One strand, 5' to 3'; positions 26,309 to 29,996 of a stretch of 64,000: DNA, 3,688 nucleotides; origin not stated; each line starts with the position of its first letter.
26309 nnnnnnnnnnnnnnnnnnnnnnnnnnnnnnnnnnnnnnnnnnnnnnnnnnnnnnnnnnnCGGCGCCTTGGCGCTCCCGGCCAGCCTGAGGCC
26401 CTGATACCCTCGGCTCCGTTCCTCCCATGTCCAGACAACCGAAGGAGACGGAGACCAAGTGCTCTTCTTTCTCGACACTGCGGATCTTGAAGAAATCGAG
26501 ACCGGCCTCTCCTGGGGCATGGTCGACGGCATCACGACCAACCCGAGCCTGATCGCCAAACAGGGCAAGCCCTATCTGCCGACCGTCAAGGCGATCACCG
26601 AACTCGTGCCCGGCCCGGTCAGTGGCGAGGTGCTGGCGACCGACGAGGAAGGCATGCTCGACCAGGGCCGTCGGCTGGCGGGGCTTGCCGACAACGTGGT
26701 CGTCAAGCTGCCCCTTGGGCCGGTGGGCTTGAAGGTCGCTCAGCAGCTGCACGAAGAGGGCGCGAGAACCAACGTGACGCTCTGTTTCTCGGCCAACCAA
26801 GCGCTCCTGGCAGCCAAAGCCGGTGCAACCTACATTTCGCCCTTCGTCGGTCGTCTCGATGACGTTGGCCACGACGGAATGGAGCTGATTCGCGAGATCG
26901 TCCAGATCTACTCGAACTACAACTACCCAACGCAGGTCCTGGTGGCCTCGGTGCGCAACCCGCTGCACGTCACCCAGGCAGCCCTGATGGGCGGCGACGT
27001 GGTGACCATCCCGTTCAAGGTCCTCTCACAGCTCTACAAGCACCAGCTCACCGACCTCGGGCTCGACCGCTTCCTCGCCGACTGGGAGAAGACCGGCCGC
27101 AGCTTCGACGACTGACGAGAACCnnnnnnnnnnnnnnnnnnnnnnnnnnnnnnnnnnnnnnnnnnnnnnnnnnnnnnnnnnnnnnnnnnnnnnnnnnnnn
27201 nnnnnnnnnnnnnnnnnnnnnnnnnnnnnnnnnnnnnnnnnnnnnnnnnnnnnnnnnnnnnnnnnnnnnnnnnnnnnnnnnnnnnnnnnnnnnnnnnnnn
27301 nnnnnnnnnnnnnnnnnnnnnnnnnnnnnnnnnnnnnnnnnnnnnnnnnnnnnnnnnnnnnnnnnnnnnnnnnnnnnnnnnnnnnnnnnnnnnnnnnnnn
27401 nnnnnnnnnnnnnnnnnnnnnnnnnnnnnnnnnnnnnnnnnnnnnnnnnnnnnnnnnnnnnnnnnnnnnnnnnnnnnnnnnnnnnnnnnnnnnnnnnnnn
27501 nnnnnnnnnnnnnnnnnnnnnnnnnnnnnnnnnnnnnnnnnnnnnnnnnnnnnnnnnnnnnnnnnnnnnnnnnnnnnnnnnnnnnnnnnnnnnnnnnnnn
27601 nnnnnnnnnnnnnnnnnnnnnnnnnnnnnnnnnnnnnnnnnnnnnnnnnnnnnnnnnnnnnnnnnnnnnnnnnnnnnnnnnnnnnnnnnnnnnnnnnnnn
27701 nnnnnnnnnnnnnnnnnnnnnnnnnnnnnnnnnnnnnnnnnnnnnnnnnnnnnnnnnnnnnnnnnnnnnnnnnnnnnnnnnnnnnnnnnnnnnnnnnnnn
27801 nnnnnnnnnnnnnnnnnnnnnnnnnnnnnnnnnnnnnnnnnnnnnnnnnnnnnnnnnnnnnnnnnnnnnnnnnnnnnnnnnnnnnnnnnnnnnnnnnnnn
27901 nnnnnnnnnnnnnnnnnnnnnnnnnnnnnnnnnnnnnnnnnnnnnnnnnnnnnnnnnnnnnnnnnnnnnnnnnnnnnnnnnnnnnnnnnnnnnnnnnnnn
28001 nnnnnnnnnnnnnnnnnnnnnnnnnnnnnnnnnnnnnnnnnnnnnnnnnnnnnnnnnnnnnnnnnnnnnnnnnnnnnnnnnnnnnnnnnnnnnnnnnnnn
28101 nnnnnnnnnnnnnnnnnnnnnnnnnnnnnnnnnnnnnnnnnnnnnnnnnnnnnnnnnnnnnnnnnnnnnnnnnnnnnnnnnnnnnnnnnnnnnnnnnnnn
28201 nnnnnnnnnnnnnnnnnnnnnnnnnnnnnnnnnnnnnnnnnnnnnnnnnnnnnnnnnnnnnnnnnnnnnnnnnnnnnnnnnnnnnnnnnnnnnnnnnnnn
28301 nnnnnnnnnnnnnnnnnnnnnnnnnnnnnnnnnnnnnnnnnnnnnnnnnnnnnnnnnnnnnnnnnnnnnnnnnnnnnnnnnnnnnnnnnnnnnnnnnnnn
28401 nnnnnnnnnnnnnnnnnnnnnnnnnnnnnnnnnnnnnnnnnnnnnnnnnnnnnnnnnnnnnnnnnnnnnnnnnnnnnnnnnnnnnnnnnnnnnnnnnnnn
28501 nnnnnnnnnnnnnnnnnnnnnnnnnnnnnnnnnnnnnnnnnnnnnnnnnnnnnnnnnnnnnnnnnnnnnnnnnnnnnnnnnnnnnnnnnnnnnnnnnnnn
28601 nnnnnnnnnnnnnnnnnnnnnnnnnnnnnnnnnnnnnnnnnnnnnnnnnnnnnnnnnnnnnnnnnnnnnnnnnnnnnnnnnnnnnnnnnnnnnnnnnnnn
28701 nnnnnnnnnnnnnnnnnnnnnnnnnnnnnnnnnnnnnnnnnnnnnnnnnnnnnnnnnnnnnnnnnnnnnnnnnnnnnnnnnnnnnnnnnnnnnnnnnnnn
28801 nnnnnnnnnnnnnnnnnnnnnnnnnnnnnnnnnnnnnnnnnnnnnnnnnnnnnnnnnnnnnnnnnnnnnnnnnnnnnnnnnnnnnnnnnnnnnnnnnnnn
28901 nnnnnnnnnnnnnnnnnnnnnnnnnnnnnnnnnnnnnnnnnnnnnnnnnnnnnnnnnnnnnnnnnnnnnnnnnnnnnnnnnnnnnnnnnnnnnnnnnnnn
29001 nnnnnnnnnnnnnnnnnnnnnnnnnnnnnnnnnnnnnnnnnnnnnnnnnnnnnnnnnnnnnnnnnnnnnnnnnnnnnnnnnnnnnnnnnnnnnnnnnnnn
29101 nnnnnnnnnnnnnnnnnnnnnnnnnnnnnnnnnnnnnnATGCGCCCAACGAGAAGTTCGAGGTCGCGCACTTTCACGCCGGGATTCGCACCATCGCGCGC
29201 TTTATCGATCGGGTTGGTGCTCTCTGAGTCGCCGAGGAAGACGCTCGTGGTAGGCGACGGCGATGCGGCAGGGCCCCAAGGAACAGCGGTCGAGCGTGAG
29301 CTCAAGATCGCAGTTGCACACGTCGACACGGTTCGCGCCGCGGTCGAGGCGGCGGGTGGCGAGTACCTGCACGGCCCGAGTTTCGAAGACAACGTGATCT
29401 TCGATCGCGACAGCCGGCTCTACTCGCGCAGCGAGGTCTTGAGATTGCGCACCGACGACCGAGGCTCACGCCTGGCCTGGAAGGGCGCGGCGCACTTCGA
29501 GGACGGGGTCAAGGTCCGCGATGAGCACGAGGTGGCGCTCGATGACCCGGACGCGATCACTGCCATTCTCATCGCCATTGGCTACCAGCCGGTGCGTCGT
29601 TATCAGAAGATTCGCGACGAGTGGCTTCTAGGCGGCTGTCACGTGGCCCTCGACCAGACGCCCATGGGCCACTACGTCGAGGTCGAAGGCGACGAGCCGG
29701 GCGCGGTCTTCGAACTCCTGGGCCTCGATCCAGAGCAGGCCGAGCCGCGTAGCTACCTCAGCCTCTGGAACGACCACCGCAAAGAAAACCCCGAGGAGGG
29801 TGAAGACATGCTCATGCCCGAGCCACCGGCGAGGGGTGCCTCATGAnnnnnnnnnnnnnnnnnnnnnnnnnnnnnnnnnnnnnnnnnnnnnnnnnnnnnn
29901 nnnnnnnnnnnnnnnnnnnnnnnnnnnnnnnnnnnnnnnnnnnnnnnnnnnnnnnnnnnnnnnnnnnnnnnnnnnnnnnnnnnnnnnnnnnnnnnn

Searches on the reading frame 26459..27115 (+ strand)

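Call 11: search_protein_families(library=pfam, proteins=[window:26459-27115:+], max_evalue=0.001)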
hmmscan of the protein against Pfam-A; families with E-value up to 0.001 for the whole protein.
window:26459-27115:+ (218 aa): 1 family
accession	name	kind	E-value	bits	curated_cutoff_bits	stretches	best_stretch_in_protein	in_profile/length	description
PF00923.25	TAL_FSA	-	1.9e-60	205.1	27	1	3-211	1-280/285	Transaldolase/Fructose-6-phosphate aldolase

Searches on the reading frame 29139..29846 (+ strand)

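Call 11: search_protein_families(library=pfam, proteins=[window:29139-29846:+], max_evalue=0.001)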
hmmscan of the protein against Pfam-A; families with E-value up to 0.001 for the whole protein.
window:29139-29846:+ (235 aa): 1 family
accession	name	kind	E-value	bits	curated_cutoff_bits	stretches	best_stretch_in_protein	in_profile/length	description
PF01928.26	CYTH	-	2.1e-11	44.4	23.2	1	52-193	3-156/179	CYTH domain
